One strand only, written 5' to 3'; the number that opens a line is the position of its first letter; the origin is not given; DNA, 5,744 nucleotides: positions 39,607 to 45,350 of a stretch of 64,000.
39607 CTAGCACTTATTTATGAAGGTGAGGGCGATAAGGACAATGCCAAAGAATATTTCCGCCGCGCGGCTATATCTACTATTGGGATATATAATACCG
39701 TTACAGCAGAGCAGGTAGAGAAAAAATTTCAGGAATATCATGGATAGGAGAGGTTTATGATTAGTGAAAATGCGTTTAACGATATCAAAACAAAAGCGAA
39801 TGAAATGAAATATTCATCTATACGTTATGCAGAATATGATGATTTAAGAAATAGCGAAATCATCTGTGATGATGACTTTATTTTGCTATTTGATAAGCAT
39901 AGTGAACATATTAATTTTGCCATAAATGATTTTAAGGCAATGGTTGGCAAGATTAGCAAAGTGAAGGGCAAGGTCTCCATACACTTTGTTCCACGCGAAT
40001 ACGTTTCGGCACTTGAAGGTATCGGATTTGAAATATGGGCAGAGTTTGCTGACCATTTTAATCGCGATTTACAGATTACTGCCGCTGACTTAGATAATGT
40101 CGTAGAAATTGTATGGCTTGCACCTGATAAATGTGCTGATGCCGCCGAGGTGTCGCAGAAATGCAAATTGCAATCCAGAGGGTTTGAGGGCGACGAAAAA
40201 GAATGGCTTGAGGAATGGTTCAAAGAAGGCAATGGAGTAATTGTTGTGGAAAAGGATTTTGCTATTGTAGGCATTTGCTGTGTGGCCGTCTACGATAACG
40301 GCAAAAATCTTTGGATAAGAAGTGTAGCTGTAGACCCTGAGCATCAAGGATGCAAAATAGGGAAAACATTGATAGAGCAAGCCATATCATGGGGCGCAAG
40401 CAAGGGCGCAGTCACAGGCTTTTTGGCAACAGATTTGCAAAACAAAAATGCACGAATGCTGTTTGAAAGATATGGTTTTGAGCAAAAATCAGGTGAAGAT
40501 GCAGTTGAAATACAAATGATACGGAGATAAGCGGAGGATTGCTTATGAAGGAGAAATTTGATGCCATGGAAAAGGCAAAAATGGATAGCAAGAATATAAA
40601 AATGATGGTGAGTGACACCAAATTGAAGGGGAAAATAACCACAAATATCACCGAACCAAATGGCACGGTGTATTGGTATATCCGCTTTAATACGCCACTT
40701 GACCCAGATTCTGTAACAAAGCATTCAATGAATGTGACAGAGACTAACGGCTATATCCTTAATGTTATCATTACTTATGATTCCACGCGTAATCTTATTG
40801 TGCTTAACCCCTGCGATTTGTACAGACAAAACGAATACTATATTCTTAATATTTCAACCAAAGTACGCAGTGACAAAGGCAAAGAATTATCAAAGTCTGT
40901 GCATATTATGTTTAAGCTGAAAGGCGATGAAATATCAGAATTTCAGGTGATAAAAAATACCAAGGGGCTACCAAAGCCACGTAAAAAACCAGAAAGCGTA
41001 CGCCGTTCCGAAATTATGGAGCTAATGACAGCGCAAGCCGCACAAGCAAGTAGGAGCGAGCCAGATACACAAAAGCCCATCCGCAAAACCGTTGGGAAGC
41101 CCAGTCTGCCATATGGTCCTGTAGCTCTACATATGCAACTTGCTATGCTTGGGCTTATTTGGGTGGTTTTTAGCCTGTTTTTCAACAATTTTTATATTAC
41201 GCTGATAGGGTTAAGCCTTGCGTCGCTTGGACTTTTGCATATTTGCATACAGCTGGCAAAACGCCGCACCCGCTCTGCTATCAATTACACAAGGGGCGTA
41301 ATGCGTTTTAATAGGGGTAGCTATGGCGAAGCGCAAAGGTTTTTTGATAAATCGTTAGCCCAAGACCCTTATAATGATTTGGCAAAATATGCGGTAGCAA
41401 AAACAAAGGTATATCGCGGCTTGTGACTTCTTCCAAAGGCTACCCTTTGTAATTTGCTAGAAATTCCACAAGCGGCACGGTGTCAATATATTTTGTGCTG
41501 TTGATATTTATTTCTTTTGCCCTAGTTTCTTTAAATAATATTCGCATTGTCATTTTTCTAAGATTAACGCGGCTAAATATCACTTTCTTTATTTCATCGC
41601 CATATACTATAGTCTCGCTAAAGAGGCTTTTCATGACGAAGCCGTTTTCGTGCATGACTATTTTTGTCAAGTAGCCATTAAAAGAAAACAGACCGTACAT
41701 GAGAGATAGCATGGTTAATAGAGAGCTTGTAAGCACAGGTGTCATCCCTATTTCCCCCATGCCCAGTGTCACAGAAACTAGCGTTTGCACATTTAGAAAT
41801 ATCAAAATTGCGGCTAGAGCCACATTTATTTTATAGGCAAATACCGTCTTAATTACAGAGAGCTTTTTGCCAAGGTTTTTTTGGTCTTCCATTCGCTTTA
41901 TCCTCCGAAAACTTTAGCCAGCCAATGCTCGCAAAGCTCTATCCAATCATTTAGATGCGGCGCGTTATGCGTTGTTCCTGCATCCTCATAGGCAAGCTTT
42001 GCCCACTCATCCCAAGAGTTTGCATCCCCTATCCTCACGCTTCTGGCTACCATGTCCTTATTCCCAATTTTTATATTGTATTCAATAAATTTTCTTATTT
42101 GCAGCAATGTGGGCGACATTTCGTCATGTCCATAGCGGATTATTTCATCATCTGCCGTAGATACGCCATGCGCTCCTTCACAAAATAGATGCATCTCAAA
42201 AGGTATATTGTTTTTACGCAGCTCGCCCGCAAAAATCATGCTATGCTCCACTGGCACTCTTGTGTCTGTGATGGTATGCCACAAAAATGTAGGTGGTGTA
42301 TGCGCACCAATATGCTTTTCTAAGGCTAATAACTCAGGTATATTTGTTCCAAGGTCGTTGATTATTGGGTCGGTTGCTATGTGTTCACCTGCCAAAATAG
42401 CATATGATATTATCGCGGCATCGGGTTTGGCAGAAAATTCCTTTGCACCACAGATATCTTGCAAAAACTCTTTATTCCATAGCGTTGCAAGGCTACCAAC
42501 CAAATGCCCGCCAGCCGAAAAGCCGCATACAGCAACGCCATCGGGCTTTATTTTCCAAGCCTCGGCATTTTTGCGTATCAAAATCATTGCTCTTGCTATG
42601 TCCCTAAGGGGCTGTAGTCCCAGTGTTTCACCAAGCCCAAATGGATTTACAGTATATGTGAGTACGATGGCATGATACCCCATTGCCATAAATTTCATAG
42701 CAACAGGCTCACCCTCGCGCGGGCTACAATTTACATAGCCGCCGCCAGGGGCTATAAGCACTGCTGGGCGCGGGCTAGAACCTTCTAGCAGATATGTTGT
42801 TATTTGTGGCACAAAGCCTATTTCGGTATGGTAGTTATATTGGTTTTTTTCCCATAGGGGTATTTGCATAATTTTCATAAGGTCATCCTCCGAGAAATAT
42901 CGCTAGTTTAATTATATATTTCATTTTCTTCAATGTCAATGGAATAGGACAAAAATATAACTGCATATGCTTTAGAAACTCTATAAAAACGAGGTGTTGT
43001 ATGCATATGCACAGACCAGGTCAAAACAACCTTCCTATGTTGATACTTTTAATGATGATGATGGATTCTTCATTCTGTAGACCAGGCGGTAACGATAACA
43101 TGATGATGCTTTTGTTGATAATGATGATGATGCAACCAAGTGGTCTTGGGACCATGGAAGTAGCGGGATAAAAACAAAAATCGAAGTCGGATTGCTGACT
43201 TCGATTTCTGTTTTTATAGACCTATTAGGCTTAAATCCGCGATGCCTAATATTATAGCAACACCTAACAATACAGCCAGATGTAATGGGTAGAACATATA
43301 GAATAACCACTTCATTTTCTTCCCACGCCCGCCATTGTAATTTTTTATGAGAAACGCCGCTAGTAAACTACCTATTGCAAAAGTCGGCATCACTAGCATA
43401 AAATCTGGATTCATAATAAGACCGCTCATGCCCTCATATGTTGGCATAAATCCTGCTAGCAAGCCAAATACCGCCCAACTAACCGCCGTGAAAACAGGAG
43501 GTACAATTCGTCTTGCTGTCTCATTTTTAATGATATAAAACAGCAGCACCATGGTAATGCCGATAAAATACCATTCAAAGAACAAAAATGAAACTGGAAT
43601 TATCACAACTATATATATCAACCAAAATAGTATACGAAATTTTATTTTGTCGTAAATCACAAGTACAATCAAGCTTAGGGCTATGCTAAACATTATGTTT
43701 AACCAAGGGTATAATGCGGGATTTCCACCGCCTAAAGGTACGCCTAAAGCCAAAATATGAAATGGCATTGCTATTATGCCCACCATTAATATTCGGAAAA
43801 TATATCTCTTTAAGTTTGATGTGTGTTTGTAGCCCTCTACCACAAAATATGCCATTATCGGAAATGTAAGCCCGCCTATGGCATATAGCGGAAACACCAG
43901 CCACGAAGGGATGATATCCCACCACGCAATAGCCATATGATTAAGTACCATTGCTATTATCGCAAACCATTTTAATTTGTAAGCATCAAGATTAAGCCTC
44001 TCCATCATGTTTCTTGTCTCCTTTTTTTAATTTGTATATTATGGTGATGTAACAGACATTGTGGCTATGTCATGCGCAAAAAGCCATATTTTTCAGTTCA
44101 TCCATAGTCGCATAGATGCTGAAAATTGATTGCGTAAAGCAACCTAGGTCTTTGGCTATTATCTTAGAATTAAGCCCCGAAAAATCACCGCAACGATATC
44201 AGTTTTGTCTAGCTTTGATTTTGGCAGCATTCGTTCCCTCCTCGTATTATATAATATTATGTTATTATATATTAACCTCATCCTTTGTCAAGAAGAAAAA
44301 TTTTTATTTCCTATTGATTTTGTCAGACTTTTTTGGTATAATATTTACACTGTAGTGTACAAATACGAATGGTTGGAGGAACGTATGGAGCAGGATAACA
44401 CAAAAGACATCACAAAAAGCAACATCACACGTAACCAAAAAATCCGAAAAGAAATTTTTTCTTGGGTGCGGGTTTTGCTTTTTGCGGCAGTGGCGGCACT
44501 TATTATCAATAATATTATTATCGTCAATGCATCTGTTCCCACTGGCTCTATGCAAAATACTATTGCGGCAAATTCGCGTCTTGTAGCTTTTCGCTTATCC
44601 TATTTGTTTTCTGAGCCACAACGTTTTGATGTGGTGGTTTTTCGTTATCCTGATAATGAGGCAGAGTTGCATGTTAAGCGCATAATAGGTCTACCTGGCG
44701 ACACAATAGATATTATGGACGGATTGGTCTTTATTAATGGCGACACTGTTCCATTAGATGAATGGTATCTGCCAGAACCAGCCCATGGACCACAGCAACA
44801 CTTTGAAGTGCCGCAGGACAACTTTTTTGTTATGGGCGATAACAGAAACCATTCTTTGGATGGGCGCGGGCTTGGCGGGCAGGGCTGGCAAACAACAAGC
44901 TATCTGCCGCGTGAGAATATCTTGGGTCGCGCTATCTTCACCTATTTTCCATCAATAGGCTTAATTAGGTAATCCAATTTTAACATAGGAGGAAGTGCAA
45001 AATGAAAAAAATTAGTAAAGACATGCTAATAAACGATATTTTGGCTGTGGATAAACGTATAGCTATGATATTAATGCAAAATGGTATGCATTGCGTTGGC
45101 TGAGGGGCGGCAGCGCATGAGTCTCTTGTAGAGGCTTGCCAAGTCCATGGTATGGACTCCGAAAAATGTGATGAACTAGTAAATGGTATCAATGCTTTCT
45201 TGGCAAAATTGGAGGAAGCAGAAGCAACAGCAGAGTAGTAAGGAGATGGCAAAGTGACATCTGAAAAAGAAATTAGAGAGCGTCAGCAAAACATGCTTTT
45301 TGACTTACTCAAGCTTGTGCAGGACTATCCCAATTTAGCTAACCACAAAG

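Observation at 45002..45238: TGA at the second Cys of a CxxC redox motif: candidate selenoprotein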

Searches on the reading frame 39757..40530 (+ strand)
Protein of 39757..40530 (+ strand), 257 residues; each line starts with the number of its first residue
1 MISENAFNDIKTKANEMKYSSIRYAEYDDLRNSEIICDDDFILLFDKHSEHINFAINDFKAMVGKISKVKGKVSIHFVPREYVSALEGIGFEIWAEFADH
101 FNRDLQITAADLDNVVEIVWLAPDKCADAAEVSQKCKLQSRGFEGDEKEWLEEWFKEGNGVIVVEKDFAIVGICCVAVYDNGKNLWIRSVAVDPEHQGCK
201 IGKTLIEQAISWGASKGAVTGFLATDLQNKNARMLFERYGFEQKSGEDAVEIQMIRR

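Call 21: search_protein_families(library=pfam, proteins=[window:39757-40530:+], max_evalue=0.00001)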
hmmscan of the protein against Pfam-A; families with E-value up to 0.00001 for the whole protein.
window:39757-40530:+ (257 aa): 4 families
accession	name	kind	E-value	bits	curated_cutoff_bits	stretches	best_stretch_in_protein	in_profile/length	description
PF00583.31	Acetyltransf_1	-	1.2e-17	64.7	20.7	1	144-241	16-116/116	Acetyltransferase (GNAT) family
PF13508.13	Acetyltransf_7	-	1e-13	51.8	27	1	159-243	3-84/84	Acetyltransferase (GNAT) domain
PF13673.13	Acetyltransf_10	-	1.4e-07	32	23.6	1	151-245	22-111/128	Acetyltransferase (GNAT) domain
PF24553.2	Rv0428c_C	-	3.1e-06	27.5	27.2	0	178-243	153-217/224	Probable histone acetyltransferase Rv0428c C-terminal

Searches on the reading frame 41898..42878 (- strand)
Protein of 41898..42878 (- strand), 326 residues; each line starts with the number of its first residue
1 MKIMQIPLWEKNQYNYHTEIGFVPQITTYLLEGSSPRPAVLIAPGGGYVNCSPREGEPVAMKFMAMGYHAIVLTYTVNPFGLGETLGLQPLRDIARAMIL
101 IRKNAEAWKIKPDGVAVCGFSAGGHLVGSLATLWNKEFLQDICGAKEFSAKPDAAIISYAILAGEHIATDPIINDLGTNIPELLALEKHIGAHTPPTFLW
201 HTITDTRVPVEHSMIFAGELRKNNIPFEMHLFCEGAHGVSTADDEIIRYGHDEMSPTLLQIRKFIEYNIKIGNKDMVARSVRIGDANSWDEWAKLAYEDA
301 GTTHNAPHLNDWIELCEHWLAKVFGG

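Call 21: search_protein_families(library=pfam, proteins=[window:41898-42878:-], max_evalue=0.00001)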
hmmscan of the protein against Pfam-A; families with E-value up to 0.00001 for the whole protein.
window:41898-42878:- (326 aa): 3 families
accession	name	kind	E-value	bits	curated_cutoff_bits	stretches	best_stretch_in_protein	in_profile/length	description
PF20434.5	BD-FAE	-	1.7e-14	54.3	26.8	1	34-148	10-125/215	BD-FAE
PF00326.27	Peptidase_S9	-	2.9e-11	43.7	22.6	1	109-248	60-198/213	Prolyl oligopeptidase family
PF07859.19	Abhydrolase_3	-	1e-05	25.9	25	0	45-139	6-97/210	alpha/beta hydrolase fold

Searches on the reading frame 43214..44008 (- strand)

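Call 21: search_protein_families(library=pfam, proteins=[window:43214-44008:-], max_evalue=0.00001)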
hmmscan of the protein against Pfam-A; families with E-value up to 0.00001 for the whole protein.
window:43214-44008:- (264 aa): 1 family
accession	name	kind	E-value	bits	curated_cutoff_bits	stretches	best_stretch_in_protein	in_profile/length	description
PF05857.17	TraX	-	4.6e-23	82.7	25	1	11-250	4-216/217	TraX protein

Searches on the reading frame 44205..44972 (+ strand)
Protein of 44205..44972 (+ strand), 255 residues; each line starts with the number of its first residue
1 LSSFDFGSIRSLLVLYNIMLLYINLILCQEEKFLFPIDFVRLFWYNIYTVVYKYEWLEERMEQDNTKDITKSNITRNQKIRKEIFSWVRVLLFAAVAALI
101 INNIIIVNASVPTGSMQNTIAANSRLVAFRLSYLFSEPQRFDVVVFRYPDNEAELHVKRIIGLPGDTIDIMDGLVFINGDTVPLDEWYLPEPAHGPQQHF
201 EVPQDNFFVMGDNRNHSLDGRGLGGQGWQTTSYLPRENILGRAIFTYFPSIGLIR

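Call 21: search_protein_families(library=pfam, proteins=[window:44205-44972:+], max_evalue=0.00001)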
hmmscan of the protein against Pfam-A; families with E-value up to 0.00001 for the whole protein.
window:44205-44972:+ (255 aa): 1 family
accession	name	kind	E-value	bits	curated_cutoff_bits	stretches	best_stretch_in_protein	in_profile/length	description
PF10502.14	Peptidase_S26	-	5.5e-39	134.3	22.9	1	85-248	2-168/168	Signal peptidase, peptidase S26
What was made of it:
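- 44385..44972 (+): Signal peptidase I (Peptidase_S26) gene directly upstream; conserved syntenic neighbour, probably the same transcription unit. Pfam PF10502, E=5.5e-39 (call 21).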

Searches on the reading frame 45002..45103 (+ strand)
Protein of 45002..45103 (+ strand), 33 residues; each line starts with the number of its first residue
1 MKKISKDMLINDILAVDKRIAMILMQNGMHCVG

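Call 25: find_encoding_contigs(protein=window:45002-45103:+, flank=10000, max_places=10)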
Protein window:45002-45103:+ (33 aa): 4 contigs read that carry it; 4 places shown.
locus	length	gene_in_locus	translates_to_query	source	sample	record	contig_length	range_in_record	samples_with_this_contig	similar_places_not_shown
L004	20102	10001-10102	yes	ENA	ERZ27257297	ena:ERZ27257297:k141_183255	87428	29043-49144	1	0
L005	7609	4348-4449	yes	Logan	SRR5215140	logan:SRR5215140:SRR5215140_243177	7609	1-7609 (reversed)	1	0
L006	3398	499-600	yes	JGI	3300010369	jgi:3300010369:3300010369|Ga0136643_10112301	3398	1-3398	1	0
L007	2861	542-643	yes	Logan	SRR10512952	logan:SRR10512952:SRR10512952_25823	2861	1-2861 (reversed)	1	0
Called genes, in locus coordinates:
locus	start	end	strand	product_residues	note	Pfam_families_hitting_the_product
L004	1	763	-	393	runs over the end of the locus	PF07690:MFS_1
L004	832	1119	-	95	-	PF07876:Dabb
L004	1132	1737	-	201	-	PF07833:Cu_amine_oxidN1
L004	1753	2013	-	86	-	PF04232:SpoVS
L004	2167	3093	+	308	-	PF02016:Peptidase_S66, PF17676:Peptidase_S66C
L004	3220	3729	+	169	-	PF13560:HTH_31, PF01381:HTH_3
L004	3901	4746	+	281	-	PF00515:TPR_1 (faint), PF07719:TPR_2 (faint), PF12895:ANAPC3 (faint), PF13371:TPR_9 (faint), PF13424:TPR_12 (faint), PF13174:TPR_6 (faint), PF28559:TPR_SusR (weak), PF13432:TPR_16 (weak), +5 more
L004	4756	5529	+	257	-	PF00583:Acetyltransf_1, PF13673:Acetyltransf_10, PF24553:Rv0428c_C (faint), PF13508:Acetyltransf_7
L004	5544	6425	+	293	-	-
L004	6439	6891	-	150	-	PF20226:DUF6585 (weak)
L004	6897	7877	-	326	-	PF20434:BD-FAE, PF07859:Abhydrolase_3 (weak), PF00326:Peptidase_S9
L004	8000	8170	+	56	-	-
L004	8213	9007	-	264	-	PF05857:TraX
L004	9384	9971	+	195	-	PF10502:Peptidase_S26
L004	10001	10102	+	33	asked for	PF08984:DUF1858 (weak)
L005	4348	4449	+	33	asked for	PF08984:DUF1858 (weak)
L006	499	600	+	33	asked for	PF08984:DUF1858 (weak)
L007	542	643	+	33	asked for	PF08984:DUF1858 (weak)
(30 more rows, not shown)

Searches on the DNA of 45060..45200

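Call 54: search_rna_families(source=window, start=45060, end=45200, threshold=evalue, max_evalue=10, show_alignments=2)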
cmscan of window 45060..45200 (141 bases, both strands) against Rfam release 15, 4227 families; matches with E-value up to 10: 0.
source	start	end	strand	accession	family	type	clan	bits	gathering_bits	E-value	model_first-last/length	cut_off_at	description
